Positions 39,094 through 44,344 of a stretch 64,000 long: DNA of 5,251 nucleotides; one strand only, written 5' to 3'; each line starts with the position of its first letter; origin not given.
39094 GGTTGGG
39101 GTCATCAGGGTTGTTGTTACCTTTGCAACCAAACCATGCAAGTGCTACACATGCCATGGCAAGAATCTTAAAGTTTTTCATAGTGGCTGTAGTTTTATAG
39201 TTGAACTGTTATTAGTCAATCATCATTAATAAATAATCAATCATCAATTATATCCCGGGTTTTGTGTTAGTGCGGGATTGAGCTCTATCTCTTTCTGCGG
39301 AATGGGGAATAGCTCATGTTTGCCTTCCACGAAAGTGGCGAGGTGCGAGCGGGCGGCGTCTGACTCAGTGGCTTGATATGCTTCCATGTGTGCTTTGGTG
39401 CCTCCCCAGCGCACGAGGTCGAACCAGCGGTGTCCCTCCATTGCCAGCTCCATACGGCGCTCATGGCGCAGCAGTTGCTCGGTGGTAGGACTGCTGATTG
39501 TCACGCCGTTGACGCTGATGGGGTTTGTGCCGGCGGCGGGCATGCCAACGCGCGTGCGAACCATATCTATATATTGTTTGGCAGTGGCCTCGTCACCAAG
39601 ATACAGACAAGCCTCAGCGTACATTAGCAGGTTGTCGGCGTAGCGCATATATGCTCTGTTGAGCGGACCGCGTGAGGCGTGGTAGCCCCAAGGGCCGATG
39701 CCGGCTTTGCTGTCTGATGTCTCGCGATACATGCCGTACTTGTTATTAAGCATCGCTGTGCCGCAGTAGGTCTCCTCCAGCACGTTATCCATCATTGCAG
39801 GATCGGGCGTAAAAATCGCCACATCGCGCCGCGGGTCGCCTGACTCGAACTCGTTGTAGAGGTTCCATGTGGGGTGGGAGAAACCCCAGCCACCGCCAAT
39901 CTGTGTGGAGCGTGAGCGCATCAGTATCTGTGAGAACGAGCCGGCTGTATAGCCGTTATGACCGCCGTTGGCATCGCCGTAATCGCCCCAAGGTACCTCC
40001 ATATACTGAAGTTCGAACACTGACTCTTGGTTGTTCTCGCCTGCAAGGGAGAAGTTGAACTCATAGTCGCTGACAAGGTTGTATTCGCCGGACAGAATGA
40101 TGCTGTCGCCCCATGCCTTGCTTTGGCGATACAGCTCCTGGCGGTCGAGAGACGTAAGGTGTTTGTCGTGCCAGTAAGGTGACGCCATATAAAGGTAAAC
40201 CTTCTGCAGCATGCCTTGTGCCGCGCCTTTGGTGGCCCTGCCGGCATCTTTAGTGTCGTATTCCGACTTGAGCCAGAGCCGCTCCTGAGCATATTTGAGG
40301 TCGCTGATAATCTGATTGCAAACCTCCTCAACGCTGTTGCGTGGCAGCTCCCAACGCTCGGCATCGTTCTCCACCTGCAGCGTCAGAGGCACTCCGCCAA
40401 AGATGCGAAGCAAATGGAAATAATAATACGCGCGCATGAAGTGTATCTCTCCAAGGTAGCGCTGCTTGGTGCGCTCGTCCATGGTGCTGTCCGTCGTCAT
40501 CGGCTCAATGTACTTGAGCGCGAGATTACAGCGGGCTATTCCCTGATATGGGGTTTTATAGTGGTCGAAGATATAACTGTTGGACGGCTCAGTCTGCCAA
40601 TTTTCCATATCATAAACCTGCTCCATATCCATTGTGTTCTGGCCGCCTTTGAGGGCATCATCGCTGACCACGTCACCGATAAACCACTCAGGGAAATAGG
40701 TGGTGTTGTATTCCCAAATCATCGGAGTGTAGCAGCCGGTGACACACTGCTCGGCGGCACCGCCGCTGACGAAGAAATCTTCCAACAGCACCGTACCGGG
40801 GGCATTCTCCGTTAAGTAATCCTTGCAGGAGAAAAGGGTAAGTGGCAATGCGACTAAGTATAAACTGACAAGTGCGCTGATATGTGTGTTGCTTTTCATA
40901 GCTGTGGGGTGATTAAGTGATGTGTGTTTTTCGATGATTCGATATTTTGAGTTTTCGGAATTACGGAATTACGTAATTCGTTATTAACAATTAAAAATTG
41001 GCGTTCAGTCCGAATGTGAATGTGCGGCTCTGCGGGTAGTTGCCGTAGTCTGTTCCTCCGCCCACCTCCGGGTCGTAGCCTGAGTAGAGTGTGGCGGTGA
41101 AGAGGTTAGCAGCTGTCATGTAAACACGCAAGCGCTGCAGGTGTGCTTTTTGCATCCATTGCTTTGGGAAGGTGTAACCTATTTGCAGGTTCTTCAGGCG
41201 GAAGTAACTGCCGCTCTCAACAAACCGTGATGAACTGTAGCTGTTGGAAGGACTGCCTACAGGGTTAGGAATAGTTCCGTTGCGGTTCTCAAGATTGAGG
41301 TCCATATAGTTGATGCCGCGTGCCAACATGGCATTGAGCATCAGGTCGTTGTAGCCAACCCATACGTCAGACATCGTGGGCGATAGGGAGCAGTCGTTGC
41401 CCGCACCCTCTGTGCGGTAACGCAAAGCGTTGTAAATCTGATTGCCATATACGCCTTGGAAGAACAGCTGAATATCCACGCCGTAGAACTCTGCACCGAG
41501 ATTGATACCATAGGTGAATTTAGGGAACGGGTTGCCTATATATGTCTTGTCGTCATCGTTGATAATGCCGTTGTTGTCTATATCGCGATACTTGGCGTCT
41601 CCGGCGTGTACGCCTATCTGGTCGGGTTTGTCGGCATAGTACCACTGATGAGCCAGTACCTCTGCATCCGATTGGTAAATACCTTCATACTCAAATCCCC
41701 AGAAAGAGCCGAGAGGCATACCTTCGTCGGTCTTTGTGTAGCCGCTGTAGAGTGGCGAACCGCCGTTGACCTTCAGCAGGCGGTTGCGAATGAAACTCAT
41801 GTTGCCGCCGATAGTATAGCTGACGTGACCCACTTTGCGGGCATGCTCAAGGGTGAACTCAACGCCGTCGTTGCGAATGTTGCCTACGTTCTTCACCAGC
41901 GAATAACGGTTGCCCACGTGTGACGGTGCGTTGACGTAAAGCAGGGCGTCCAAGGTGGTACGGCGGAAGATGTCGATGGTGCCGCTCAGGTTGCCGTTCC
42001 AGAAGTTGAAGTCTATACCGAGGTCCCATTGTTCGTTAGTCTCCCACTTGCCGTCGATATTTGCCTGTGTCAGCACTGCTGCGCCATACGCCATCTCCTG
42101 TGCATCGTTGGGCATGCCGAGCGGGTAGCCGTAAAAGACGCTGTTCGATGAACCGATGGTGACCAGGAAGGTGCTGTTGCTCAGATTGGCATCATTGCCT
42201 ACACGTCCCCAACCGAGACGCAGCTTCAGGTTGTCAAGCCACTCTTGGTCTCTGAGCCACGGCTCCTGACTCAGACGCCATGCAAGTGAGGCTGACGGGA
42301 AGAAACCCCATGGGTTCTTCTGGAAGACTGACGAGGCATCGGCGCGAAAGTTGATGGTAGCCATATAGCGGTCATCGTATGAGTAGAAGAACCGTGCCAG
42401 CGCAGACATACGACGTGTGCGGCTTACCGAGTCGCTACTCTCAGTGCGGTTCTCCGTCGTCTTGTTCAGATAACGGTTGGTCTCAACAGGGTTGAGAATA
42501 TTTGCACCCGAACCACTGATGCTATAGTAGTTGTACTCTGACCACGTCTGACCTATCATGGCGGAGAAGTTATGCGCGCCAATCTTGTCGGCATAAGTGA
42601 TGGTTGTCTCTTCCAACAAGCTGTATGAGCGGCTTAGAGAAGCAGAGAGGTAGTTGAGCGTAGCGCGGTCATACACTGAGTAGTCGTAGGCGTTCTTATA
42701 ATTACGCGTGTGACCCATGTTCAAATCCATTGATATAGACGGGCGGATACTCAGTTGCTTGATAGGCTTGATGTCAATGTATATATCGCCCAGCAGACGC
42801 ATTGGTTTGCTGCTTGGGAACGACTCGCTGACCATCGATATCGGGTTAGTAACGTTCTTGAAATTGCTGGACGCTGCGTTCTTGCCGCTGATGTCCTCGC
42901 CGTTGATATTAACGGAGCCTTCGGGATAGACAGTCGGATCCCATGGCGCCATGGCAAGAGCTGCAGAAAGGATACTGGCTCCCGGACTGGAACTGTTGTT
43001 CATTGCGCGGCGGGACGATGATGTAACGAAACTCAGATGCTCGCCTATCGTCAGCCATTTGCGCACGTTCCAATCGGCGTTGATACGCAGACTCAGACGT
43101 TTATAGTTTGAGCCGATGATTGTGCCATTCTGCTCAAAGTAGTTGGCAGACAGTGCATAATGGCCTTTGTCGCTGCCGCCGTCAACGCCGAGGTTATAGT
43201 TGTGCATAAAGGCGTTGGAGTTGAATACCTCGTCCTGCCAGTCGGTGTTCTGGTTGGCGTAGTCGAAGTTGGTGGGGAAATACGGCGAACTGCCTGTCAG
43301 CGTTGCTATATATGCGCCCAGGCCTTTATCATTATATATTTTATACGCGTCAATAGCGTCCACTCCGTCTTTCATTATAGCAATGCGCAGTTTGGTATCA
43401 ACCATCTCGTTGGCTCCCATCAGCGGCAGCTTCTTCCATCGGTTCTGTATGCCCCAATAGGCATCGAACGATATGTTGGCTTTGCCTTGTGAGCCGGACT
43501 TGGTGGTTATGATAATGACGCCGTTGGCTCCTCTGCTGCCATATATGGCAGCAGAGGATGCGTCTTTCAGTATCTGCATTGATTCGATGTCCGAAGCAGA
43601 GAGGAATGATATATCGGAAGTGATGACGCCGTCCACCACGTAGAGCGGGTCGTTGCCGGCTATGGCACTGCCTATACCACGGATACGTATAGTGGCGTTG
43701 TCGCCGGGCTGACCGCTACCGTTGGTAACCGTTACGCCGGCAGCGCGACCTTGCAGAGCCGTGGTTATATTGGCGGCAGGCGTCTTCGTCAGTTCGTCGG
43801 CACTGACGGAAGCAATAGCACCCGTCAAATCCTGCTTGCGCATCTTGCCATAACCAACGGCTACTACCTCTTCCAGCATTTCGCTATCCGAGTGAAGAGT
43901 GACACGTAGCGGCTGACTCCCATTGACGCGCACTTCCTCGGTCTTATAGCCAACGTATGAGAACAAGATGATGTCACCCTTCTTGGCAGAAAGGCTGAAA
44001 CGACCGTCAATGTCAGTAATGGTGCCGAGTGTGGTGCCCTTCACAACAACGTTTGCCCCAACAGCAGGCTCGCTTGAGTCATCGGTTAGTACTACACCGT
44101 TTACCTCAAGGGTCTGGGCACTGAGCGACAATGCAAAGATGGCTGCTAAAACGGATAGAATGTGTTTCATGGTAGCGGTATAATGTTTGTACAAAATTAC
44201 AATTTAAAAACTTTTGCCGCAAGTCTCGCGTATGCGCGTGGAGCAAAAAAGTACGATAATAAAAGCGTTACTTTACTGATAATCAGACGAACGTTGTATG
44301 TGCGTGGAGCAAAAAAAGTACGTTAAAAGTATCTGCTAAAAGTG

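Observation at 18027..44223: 26-kb co-directional array: a Sus-like PUL head fused to a train of T9SS-tailed giant proteins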

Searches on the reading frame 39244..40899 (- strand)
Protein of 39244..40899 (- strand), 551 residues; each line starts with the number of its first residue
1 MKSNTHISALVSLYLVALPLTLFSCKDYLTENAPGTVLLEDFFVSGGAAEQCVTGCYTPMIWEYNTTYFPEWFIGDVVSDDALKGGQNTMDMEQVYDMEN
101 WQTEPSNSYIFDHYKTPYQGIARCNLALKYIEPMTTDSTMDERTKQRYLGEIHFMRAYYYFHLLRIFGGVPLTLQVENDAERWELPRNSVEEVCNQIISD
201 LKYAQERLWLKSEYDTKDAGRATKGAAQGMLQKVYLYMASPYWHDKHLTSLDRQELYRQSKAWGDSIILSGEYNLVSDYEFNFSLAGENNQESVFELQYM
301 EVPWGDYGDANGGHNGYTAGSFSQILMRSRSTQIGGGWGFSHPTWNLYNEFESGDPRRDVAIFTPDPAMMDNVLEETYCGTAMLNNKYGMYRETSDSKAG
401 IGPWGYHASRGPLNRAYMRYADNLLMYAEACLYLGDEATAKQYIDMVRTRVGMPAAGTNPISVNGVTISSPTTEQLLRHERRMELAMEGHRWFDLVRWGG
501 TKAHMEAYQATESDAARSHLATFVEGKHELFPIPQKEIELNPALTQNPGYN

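Call 3: search_protein_families(library=pfam, proteins=[window:39244-40899:-], max_evalue=0.01)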
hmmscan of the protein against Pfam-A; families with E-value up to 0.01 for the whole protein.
window:39244-40899:- (551 aa): 3 families
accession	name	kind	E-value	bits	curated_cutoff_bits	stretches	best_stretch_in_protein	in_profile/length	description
PF07980.17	SusD_RagB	-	3.3e-42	145.6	23.1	1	292-550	2-297/297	SusD family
PF14322.12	SusD-like_3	-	8.5e-28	98.3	27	1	74-236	44-191/191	Starch-binding associating with outer membrane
PF12771.13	SusD-like_2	-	0.0049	16.2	27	0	128-208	69-150/415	Starch-binding associating with outer membrane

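Call 7: list_cluster_members(proteins=[window:39244-40899:-, window:38159-39181:-, window:36789-38096:-, window:34182-36719:-, window:30326-33997:-, window:27690-30068:-, window:25371-27626:-, window:21854-25309:-, window:18957-21857:-, window:18027-18920:-])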
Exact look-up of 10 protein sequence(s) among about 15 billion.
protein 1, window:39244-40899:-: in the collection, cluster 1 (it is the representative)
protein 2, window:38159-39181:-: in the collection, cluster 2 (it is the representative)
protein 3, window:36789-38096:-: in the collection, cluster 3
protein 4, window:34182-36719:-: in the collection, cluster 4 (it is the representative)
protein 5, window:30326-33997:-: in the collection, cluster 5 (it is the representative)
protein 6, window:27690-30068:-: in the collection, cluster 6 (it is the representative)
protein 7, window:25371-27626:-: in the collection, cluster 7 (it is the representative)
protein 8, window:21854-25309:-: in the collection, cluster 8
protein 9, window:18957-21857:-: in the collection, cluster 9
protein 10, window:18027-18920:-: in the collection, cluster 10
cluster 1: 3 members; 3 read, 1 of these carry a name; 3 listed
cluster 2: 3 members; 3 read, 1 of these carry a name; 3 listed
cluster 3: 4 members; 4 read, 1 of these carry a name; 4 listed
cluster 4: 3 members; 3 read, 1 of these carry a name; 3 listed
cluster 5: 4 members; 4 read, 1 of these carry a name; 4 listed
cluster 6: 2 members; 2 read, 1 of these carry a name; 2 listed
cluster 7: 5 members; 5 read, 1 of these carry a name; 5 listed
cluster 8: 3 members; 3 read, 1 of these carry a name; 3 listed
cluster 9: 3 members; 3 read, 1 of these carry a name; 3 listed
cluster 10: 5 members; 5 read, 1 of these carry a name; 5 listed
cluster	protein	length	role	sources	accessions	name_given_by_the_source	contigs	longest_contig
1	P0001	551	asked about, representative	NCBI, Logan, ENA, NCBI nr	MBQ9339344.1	MAG: RagB/SusD family nutrient uptake outer membrane protein [Paludibacteraceae bacterium] | RagB/SusD family nutrient uptake outer membrane protein [Paludibacteraceae bacterium]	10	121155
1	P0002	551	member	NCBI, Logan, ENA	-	-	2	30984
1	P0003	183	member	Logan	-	-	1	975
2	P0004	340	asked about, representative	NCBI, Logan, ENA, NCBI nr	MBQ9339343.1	MAG: Ig-like domain-containing protein [Paludibacteraceae bacterium] | Ig-like domain-containing protein [Paludibacteraceae bacterium]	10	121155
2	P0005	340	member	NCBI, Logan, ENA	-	-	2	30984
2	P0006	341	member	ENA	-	-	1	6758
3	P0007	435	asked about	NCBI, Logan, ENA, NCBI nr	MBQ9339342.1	MAG: carbohydrate-binding protein [Paludibacteraceae bacterium] | carbohydrate-binding protein [Paludibacteraceae bacterium]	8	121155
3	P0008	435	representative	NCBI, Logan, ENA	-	-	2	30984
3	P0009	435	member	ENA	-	-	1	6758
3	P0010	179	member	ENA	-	-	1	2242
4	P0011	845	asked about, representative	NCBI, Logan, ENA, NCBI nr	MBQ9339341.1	MAG: hypothetical protein IJS13_03305 [Paludibacteraceae bacterium] | hypothetical protein [Paludibacteraceae bacterium]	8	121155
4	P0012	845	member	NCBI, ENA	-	-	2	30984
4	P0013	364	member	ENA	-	-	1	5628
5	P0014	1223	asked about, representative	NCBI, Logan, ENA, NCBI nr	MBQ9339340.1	MAG: discoidin domain-containing protein [Paludibacteraceae bacterium] | discoidin domain-containing protein [Paludibacteraceae bacterium]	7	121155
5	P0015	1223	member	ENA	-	-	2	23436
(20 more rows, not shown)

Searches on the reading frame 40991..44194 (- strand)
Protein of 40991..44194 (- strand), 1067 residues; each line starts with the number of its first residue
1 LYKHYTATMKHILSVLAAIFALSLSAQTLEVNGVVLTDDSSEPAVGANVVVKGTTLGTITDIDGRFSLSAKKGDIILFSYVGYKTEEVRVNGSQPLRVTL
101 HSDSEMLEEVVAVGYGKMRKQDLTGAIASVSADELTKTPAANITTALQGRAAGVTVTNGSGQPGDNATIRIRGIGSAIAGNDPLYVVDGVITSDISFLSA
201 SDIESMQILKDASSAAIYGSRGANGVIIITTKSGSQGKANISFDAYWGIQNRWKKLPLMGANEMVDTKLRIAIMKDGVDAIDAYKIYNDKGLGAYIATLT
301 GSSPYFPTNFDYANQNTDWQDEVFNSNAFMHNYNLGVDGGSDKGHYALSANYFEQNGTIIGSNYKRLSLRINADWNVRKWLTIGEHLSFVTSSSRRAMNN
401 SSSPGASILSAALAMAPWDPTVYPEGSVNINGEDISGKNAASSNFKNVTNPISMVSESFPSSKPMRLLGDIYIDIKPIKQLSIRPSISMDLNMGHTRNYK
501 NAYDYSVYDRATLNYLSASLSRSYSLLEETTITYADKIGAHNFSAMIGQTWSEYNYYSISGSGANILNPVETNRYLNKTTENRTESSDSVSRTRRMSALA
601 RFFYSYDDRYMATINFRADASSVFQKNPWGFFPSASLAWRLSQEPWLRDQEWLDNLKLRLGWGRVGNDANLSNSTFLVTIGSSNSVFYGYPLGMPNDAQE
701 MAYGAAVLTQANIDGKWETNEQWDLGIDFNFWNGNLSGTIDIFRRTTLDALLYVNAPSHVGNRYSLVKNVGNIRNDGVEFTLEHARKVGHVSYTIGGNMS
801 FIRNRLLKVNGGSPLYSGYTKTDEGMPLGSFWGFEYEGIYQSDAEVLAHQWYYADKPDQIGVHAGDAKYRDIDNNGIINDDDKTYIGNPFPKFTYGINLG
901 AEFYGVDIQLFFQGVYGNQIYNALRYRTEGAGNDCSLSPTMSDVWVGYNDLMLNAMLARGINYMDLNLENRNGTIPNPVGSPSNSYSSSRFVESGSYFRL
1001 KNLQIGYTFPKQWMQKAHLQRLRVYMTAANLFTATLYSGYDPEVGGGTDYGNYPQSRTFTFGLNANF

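Call 3: search_protein_families(library=pfam, proteins=[window:40991-44194:-], max_evalue=0.01)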
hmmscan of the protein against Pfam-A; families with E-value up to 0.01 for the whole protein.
window:40991-44194:- (1067 aa): 4 families
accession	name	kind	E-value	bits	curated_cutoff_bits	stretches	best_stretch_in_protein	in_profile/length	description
PF07715.20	Plug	-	3.3e-20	73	23.9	1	120-226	2-107/107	TonB-dependent Receptor Plug Domain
PF13715.12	CarbopepD_reg_2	-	1.3e-17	64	32.2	1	31-111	1-87/88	CarboxypepD_reg-like domain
PF00593.30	TonB_dep_Rec_b-barrel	-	4.6e-15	56.8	27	1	364-1027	60-432/436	TonB dependent receptor-like, beta-barrel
PF13620.12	CarboxypepD_reg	-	6e-08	33.4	32.3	1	31-100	2-79/82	Carboxypeptidase regulatory-like domain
